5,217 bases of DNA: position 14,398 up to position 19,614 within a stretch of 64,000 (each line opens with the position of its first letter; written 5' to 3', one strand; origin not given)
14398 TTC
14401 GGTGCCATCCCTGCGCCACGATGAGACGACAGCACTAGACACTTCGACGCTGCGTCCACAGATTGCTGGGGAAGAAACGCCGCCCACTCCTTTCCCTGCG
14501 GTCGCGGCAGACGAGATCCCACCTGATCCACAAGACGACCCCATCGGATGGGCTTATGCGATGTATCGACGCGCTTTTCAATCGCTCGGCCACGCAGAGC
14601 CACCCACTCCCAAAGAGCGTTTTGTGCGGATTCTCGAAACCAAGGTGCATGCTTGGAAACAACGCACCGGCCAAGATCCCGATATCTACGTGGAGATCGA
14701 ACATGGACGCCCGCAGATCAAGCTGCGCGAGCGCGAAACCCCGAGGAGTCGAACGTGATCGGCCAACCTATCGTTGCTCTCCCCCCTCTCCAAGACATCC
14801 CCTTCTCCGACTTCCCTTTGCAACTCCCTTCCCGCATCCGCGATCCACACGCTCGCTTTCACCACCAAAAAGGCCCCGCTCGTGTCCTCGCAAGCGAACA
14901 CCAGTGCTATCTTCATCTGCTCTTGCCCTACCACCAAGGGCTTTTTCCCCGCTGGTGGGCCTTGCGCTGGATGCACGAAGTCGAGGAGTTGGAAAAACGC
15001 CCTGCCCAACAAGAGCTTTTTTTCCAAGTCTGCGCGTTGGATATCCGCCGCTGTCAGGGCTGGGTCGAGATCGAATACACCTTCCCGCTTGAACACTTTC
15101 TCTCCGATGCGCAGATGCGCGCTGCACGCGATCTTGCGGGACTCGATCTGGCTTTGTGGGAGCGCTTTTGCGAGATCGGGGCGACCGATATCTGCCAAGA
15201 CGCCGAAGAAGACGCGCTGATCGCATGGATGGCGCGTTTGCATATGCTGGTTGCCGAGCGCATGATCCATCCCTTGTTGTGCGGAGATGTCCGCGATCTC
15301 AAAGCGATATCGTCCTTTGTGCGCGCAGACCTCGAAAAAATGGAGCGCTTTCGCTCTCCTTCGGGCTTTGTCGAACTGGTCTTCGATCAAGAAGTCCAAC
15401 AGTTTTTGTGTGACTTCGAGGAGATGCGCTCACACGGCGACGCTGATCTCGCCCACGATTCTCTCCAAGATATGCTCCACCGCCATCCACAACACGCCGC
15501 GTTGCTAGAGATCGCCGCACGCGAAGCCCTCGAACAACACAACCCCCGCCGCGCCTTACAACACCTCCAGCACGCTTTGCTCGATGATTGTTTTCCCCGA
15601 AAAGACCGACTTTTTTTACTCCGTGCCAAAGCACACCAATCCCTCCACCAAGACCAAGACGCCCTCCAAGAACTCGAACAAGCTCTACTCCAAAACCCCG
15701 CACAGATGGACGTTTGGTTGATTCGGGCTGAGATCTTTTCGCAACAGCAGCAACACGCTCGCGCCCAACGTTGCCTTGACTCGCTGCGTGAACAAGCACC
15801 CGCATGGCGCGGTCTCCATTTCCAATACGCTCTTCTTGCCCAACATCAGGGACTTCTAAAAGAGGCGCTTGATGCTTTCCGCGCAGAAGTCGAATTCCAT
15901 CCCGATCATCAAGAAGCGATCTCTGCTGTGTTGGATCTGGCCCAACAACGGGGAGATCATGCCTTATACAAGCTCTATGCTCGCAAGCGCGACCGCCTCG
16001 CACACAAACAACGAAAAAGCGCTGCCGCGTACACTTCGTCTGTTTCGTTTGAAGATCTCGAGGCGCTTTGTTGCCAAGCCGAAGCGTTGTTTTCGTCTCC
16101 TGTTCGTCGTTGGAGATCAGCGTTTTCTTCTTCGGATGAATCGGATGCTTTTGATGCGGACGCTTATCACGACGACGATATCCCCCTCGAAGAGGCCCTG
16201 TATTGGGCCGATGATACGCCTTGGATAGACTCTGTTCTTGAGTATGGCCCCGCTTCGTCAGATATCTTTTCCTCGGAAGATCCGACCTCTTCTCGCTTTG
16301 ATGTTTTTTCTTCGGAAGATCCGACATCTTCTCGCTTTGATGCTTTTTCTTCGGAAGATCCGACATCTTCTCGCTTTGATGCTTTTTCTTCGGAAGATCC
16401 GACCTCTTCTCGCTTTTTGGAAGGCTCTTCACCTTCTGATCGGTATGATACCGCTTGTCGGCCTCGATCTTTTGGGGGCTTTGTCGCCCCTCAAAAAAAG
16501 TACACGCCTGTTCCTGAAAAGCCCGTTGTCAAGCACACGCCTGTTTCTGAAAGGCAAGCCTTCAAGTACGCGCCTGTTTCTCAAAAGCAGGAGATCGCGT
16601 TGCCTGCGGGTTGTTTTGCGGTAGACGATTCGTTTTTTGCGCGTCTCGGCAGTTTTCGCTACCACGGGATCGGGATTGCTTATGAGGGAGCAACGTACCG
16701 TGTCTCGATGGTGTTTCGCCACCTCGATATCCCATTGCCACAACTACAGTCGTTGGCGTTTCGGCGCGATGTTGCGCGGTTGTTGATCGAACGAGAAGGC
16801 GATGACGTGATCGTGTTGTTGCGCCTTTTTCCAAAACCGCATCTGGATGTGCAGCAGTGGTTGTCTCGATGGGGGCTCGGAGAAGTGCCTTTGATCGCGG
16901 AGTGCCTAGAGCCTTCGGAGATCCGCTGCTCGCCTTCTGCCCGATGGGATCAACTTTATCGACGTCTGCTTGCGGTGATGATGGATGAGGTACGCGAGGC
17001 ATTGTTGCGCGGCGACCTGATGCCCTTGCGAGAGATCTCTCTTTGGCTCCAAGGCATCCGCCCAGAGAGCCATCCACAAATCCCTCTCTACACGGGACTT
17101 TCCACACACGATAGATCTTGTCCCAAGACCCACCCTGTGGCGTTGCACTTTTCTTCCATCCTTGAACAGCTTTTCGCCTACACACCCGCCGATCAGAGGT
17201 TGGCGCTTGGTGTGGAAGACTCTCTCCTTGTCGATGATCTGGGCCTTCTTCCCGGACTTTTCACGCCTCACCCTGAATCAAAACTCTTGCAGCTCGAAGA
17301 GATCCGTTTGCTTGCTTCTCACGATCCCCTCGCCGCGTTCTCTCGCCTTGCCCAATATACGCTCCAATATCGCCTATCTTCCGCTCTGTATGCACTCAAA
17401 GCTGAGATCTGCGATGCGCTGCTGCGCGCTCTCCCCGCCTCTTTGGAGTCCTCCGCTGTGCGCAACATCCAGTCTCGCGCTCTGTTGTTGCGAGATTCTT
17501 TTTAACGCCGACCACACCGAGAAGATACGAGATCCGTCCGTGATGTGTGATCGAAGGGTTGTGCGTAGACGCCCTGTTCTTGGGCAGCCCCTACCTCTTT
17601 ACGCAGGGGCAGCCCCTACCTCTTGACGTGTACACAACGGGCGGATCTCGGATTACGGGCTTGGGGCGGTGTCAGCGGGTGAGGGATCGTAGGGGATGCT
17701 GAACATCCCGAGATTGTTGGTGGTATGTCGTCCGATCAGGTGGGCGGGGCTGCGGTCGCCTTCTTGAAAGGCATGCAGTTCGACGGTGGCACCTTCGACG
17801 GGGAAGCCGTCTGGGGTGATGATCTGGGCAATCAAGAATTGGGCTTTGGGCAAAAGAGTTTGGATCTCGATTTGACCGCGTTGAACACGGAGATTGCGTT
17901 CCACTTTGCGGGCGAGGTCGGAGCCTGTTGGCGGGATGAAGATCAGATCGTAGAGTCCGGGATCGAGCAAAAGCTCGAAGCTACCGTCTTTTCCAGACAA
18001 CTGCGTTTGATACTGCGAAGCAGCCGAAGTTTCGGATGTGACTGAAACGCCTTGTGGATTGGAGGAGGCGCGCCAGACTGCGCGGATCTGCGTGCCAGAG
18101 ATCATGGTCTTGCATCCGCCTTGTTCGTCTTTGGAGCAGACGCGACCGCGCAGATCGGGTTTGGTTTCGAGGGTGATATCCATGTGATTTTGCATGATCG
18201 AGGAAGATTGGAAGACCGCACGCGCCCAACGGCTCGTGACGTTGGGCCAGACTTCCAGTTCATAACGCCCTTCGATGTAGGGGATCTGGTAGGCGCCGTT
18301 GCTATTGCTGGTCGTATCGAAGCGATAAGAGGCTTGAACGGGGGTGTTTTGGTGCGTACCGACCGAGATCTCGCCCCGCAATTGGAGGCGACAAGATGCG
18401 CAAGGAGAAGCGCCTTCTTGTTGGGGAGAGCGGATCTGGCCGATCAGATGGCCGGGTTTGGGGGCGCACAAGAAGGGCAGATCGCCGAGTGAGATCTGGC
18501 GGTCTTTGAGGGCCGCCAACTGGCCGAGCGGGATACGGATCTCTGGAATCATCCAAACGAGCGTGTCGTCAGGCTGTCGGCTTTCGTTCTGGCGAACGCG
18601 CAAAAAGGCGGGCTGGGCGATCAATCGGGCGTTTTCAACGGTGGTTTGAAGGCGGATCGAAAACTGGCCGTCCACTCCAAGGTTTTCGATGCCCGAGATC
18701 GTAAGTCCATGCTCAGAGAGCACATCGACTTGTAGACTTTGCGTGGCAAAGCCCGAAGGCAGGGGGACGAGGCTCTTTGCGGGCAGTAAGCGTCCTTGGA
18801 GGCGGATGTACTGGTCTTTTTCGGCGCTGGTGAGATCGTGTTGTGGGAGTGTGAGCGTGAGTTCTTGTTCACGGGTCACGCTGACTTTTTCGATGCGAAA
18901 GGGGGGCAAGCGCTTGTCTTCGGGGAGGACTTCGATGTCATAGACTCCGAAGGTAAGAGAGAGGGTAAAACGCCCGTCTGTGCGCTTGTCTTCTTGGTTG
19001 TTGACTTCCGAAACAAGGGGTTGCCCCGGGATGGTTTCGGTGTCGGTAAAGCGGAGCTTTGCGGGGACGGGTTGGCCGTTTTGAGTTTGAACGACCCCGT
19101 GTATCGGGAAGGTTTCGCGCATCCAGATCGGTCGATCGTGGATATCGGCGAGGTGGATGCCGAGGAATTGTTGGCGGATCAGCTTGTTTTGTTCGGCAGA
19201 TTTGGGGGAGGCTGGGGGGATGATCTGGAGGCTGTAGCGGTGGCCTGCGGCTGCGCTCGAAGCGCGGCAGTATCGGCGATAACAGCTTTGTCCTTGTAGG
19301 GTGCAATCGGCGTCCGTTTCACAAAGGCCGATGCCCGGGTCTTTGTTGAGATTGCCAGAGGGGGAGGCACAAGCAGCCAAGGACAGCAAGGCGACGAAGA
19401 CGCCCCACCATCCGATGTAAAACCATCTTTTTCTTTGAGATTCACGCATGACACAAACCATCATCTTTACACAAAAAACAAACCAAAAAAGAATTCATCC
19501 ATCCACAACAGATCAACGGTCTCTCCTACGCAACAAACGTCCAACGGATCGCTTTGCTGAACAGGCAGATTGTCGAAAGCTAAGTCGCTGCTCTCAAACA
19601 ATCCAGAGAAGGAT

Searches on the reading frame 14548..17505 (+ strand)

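Call 18: search_protein_families(library=pfam, proteins=[window:14548-17505:+], max_evalue=0.001)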
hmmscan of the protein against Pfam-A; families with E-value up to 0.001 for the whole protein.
window:14548-17505:+ (985 aa): 3 families
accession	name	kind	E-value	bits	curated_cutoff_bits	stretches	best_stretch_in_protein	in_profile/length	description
PF13432.12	TPR_16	-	2.3e-05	25.2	32.7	0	397-453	7-63/65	Tetratricopeptide repeat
PF13428.12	TPR_14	-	7.2e-05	23.5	23.5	0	354-395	2-43/44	Tetratricopeptide repeat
PF14559.12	TPR_19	-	0.0003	21.5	25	1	370-419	8-57/68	Tetratricopeptide repeat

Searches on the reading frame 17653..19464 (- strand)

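Call 18: search_protein_families(library=pfam, proteins=[window:17653-19464:-], max_evalue=0.001)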
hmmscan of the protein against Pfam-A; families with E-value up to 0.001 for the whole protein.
window:17653-19464:- (603 aa): 1 family
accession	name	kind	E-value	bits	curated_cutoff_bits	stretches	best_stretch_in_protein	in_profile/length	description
PF13620.12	CarboxypepD_reg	-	6.7e-10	39.6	32.3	0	380-408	28-57/82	Carboxypeptidase regulatory-like domain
